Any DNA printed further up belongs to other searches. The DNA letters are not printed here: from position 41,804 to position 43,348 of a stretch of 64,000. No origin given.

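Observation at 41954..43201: Pyrroline-5-carboxylate reductase fused in frame to a complete RNase HI domain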

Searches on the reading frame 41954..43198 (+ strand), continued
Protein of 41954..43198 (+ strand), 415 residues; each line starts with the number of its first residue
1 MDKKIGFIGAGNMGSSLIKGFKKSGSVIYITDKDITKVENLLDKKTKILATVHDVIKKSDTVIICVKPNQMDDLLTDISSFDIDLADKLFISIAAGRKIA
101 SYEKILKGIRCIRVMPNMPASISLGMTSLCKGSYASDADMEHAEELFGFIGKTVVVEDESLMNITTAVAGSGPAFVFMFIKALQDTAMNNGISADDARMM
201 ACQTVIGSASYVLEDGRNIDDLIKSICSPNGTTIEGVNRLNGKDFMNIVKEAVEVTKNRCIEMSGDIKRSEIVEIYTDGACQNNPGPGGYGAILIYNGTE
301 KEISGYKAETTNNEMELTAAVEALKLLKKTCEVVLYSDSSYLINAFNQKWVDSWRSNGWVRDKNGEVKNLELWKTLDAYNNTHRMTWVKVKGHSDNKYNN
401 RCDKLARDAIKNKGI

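Call 10: find_encoding_contigs(protein=P0025, flank=6000, max_places=2)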
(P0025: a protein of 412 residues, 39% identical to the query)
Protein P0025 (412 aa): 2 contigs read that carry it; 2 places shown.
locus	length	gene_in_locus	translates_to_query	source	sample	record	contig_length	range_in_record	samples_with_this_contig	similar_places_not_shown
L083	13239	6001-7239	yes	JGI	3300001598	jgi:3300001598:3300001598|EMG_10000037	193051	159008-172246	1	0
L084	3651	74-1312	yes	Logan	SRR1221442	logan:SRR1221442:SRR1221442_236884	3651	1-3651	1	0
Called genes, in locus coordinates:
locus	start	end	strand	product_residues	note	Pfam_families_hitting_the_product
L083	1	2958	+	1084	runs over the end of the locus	PF07411:DUF1508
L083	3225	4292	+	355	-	PF00589:Phage_integrase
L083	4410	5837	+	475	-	-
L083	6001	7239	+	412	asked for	PF03807:F420_oxidored, PF14748:P5CR_dimer, PF00075:RNase_H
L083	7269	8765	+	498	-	PF08757:CotH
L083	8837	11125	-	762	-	PF02401:LYTB, PF00575:S1, PF21710:Spt6_S1 (faint), PF00575:S1, PF23459:S1_RRP5 (weak)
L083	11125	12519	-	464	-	PF02224:Cytidylate_kin, PF13189:Cytidylate_kin2, PF13207:AAA_17 (weak), PF13238:AAA_18 (faint), PF01553:Acyltransferase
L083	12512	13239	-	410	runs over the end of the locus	PF00890:FAD_binding_2 (weak), PF01266:DAO (weak), PF01494:FAD_binding_3 (weak), PF03486:HI0933_like, PF12831:FAD_oxidored (weak), PF13450:NAD_binding_8 (weak), PF13738:Pyr_redox_3, PF22780:HI0933_like_1st, +4 more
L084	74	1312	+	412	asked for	PF03807:F420_oxidored, PF14748:P5CR_dimer, PF00075:RNase_H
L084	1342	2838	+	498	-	PF08757:CotH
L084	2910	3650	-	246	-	?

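Call 27: search_solved_structures(query=window:41954-43198:+, max_evalue=1e-10, show_alignments=0)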
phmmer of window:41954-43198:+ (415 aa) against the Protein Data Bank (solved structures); distinct sequences matched with E-value up to 1e-10: 60.
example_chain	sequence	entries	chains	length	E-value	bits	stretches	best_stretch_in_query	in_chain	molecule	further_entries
3h08_A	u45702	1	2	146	9.2e-46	159.8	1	272-412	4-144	Rnh (Ribonuclease H)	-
1goc_A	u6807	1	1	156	2.9e-43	151.6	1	273-412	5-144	RIBONUCLEASE H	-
3gt0_A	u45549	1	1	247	6.7e-43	150.4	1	1-242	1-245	Pyrroline-5-carboxylate reductase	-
1goa_A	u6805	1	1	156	1e-42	149.8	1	273-412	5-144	RIBONUCLEASE H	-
2z1h_A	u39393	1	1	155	3.9e-42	147.9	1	273-410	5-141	Ribonuclease HI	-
1rbu_A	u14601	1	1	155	4.4e-42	147.7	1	273-412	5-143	RIBONUCLEASE H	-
2z1i_A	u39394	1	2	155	5.2e-42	147.5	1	273-412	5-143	Ribonuclease HI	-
2z1g_A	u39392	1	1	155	6.9e-42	147.1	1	273-412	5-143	Ribonuclease HI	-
1gob_A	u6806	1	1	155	7e-42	147.1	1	273-412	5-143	RIBONUCLEASE H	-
1lav_A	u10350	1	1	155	9.3e-42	146.6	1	273-412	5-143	RIBONUCLEASE H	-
2z1j_A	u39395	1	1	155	9.7e-42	146.6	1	273-410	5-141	Ribonuclease HI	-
1rbs_A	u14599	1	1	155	1.2e-41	146.3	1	273-412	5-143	RIBONUCLEASE H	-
1rbr_A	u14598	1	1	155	1.6e-41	145.8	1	273-412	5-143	RIBONUCLEASE H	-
1law_A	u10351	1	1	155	1.7e-41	145.8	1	273-412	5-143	RIBONUCLEASE H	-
1rch_A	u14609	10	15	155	2.3e-41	145.3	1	273-412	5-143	RIBONUCLEASE HI | RIBONUCLEASE H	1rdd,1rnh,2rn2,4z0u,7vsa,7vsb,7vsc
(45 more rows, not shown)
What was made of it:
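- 41954..42742 (+): Pyrroline-5-carboxylate reductase module (res 1-263): Rossmann NAD(P)H domain plus P5CR dimerisation domain. PDB 3gt0 matches at 6.7e-43 (call 27).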

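Call 33: predict_structure(alignment_id=A1)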
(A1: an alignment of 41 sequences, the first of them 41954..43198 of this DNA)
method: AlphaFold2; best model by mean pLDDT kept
length: 415 residues; sequences in the alignment: 41
mean_pLDDT: 92.5   pTM: 0.67
mean pLDDT of the five models: 92.5, 92.1, 91.9, 91.1, 90.3
residues with pLDDT >= 90: 336; 70-90: 67; 50-70: 10; < 50: 2
segments of 3 or more residues with pLDDT < 50: none
pLDDT, mean of each block of 10 residues (from residue 1): 89 95 94 92 96 97 93 95 94 92 94 96 96 97 96 95 93 95 98 98 96 94 86 89 91 89 70 93 93 94 96 97 93 94 96 91 86 96 92 79 95 68
secondary structure, 60 per line:
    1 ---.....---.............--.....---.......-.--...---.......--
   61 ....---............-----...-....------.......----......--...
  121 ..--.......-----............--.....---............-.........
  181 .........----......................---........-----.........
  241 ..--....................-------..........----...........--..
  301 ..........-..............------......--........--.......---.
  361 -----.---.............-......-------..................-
elements in order: E4-8 H12-24 E27-31 H35-41 E46-48 H52-58 E61-64 H68-79 E89-92 H99-105 E110-115 H118-122 E125-131 H137-148 E151-155 H159-170 H172-189 H194-215 H219-226 H232-242 H245-264 E272-281 E286-296 E299-310 H312-325 E332-337 H340-347 H350-356 H370-382 E384-389 H397-414
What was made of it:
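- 42743..42766 (+): Short variable linker (res 264-271, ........). The AF2 model has a helix at 245-264 and a strand at 272-281, and pLDDT drops to about 70 in block 261-270 (call 33).
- On Ribonuclease HI (type 1 RNase H, NF001236 / PF00075): The AF2 secondary structure is beta-beta-beta-alpha-beta-alpha... with pLDDT above 90 (call 33).
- The AF2 model shows two confident domains (mean pLDDT 92.5) with a low-confidence linker and pTM 0.67, meaning no fixed interface (call 33). AF2 predicts no fixed interdomain interface (pTM 0.67, floppy linker; call 33).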

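Call 34: search_protein_representatives(alignment_id=A1)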
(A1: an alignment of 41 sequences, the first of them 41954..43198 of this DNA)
Query: 41 sequences, 416 profile positions. Proteins with E-value up to 0.001 (for the whole library): 75554; up to 1e-10: 47108; up to 1e-30: 16685. The best 150 are listed.
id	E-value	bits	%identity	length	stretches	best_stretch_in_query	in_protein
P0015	8.2e-182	621.0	-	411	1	1-413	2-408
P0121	8.8e-171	584.7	-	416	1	1-415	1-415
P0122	2.5e-157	540.4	-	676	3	3-267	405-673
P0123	9.2e-146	502.3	-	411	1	14-414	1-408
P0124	4.4e-108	378.2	-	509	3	274-411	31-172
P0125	6.3e-97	341.4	-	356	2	262-410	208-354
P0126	3.5e-95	335.7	-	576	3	272-414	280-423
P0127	9.1e-92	324.4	-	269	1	1-265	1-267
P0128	1.6e-91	323.7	-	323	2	244-414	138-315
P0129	4.7e-90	318.8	-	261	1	3-265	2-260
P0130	4.1e-89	315.7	-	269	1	1-264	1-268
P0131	2.6e-87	309.7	-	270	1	1-264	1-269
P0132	2.8e-87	309.6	-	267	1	1-265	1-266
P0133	3.1e-87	309.5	-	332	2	263-412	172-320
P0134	4.5e-87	309.0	-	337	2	250-410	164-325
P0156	1.4e-79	284.3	-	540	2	267-411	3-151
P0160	1.1e-78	281.4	-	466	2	3-264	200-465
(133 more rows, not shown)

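Call 35: search_protein_families(library=pfam, proteins=[P0122, P0124, P0125, P0126, P0128, P0133, P0156, P0160, P0121, P0123], max_evalue=0.00001)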
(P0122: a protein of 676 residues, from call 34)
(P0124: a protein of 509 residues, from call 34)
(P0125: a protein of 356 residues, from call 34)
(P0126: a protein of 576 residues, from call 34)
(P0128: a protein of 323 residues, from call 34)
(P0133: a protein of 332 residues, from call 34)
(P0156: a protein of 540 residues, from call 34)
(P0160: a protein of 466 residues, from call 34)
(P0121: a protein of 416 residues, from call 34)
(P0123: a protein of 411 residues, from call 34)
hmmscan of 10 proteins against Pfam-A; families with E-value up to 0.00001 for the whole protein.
P0122 (676 aa): 11 families
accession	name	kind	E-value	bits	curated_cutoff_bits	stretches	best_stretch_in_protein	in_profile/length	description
PF03807.23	F420_oxidored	-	2.8e-66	220.6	21.6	3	2-97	1-94/94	NADP oxidoreductase coenzyme F420-dependent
PF14748.11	P5CR_dimer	-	8.3e-63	209.7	25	3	565-669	1-105/105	Pyrroline-5-carboxylate reductase dimerisation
PF02423.21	OCD_Mu_crystall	-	1e-16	61.3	24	0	196-294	128-227/314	Ornithine cyclodeaminase/mu-crystallin family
PF01210.29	NAD_Gly3P_dh_N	-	1.8e-15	57.7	23.1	0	5-102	4-110/158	NAD-dependent glycerol-3-phosphate dehydrogenase N-terminus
PF03446.21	NAD_binding_2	-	4.4e-14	53.2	21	0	2-94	1-92/161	NAD binding domain of 6-phosphogluconate dehydrogenase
PF02826.25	2-Hacid_dh_C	-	4.5e-11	42.9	25.1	0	190-274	29-109/178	D-isomer specific 2-hydroxyacid dehydrogenase, NAD binding domain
PF01488.26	Shikimate_DH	-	9.2e-11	42.4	24.3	0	400-474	7-83/138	Shikimate / quinate 5-dehydrogenase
PF02558.23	ApbA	-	5.2e-10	39.6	22.2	0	203-311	4-119/150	Ketopantoate reductase PanE/ApbA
PF02153.23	PDH_N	-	3.1e-07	30.4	26.5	0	241-290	27-77/154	Prephenate dehydrogenase, nucleotide-binding domain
PF10727.15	Rossmann-like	-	5.3e-07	29.9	23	0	196-289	13-105/131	Rossmann-like domain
PF01408.29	GFO_IDH_MocA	-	5.4e-07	30.8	24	0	1-69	1-68/120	Oxidoreductase family, NAD-binding Rossmann fold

P0124 (509 aa): 1 family
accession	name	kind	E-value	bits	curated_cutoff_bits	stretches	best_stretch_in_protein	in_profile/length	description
PF00075.30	RNase_H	-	9e-102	337.5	25.8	3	30-171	4-140/141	RNase H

P0125 (356 aa): 1 family
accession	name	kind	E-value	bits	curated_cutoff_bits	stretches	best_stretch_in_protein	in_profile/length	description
PF00075.30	RNase_H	-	3.1e-91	303.3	25.8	2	23-157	6-140/141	RNase H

P0126 (576 aa): 1 family
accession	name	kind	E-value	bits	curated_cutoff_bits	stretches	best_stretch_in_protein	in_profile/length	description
PF00075.30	RNase_H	-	3.5e-76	254.6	25.8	3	280-419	3-140/141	RNase H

P0128 (323 aa): 1 family
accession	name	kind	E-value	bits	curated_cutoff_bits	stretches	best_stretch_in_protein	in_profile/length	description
PF00075.30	RNase_H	-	2.8e-80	267.8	25.8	2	176-311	4-140/141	RNase H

P0133 (332 aa): 1 family
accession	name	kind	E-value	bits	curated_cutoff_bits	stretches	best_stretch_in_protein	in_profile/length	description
PF00075.30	RNase_H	-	2.6e-66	222.6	25.8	2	178-318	2-140/141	RNase H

P0156 (540 aa): 3 families
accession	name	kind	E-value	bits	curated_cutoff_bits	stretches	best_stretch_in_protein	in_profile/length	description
PF00075.30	RNase_H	-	3.3e-61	206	25.8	2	8-149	3-139/141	RNase H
PF00293.34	NUDIX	-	1.1e-14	55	21.1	1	402-508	2-115/134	NUDIX domain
PF12535.13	Nudix_N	-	1.5e-06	28.2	27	0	321-369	1-43/56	Hydrolase of X-linked nucleoside diphosphate N terminal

P0160 (466 aa): 3 families
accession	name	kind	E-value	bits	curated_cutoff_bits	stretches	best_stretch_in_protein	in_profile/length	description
PF00075.30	RNase_H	-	1.8e-31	109.7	25.8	1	5-136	7-140/141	RNase H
PF14748.11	P5CR_dimer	-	1.1e-30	106.5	25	1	360-464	1-105/105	Pyrroline-5-carboxylate reductase dimerisation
PF03807.23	F420_oxidored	-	3.4e-18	66.5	21.6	1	202-295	1-92/94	NADP oxidoreductase coenzyme F420-dependent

P0121 (416 aa): 3 families
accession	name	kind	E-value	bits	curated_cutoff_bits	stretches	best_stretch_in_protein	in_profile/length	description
PF00075.30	RNase_H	-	1e-39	136.3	25.8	1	271-407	2-137/141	RNase H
PF14748.11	P5CR_dimer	-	4.3e-35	120.6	25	1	159-264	1-105/105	Pyrroline-5-carboxylate reductase dimerisation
PF03807.23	F420_oxidored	-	5.8e-13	49.7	21.6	1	6-98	1-94/94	NADP oxidoreductase coenzyme F420-dependent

P0123 (411 aa): 3 families
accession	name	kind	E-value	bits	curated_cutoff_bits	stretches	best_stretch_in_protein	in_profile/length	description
PF00075.30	RNase_H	-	1.2e-41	142.6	25.8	1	267-404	3-140/141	RNase H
PF14748.11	P5CR_dimer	-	1.4e-32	112.5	25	1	146-250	1-105/105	Pyrroline-5-carboxylate reductase dimerisation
PF03807.23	F420_oxidored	-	3.7e-07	31.1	21.6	1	1-84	10-94/94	NADP oxidoreductase coenzyme F420-dependent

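Call 37: find_encoding_contigs(protein=P0160, flank=6000, max_places=3)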
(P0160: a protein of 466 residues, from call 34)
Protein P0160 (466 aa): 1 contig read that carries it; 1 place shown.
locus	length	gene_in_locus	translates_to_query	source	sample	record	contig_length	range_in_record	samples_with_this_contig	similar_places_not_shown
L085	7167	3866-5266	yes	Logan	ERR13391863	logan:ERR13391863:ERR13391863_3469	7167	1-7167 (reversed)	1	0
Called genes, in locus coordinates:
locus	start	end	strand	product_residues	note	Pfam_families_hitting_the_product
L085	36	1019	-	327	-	PF00056:Ldh_1_N, PF02866:Ldh_1_C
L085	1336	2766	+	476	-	PF01595:CNNM, PF00571:CBS (weak), PF03471:CorC_HlyC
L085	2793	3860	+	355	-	PF02608:Bmp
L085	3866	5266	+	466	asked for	PF00075:RNase_H, PF03807:F420_oxidored, PF14748:P5CR_dimer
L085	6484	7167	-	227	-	?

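Call 38: list_cluster_members(proteins=[window:41954-43198:+, P0160, P0005, P0030, P0017, P0022])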
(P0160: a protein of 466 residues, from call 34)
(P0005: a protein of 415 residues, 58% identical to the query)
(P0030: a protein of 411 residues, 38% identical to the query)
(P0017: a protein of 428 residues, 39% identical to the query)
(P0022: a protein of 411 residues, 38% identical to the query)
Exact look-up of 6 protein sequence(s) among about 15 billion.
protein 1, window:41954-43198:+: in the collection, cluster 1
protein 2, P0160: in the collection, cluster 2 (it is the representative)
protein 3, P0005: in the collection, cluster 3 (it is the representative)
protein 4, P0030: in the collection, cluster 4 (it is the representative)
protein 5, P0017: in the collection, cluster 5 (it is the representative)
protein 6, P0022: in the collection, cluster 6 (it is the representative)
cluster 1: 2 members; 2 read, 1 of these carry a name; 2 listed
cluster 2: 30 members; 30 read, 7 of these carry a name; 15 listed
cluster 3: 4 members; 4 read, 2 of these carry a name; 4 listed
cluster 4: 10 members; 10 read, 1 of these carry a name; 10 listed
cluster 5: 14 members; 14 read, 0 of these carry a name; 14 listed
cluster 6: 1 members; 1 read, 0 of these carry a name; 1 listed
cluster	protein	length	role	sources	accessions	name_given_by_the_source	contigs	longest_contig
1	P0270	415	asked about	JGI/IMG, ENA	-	-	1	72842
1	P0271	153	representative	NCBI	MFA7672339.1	MAG: ribonuclease HI [Clostridia bacterium]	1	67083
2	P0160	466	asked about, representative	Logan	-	-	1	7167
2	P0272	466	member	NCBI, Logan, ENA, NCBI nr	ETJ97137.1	ribonuclease HI / pyrroline-5-carboxylate reductase multi-domain protein ...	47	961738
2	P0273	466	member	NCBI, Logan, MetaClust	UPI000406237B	status=active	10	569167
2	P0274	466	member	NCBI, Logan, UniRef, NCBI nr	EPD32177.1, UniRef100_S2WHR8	pyrroline-5-carboxylate reductase [Propionimicrobium lymphophilum ACS-093-V-SCH5] | Multifunctional fusion protein n=2 Tax=Propionibacteriaceae TaxID=31957 RepID=S2WHR8_9ACTN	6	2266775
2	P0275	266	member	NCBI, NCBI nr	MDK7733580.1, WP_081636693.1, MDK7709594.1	pyrroline-5-carboxylate reductase [Propionimicrobium lymphophilum] | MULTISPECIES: pyrroline-5-carboxylate reductase [Propionimicrobium]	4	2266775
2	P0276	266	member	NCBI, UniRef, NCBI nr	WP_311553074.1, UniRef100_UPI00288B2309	pyrroline-5-carboxylate reductase [Propionimicrobium lymphophilum] | pyrroline-5-carboxylate reductase n=1 Tax=Propionimicrobium lymphophilum TaxID=33012 ...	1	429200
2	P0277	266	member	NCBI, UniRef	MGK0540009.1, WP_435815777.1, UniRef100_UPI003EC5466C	pyrroline-5-carboxylate reductase [Propionimicrobium lymphophilum] | pyrroline-5-carboxylate reductase n=1 Tax=Propionimicrobium lymphophilum TaxID=33012 ...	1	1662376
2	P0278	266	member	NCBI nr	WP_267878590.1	pyrroline-5-carboxylate reductase [Propionimicrobium lymphophilum]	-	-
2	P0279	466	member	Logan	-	-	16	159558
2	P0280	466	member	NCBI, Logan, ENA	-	-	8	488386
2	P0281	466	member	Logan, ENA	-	-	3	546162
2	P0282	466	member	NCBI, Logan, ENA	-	-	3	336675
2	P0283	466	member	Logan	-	-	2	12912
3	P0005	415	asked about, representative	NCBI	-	-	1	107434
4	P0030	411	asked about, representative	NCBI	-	-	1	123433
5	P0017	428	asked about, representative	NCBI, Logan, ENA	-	-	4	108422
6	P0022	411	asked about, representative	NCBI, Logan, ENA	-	-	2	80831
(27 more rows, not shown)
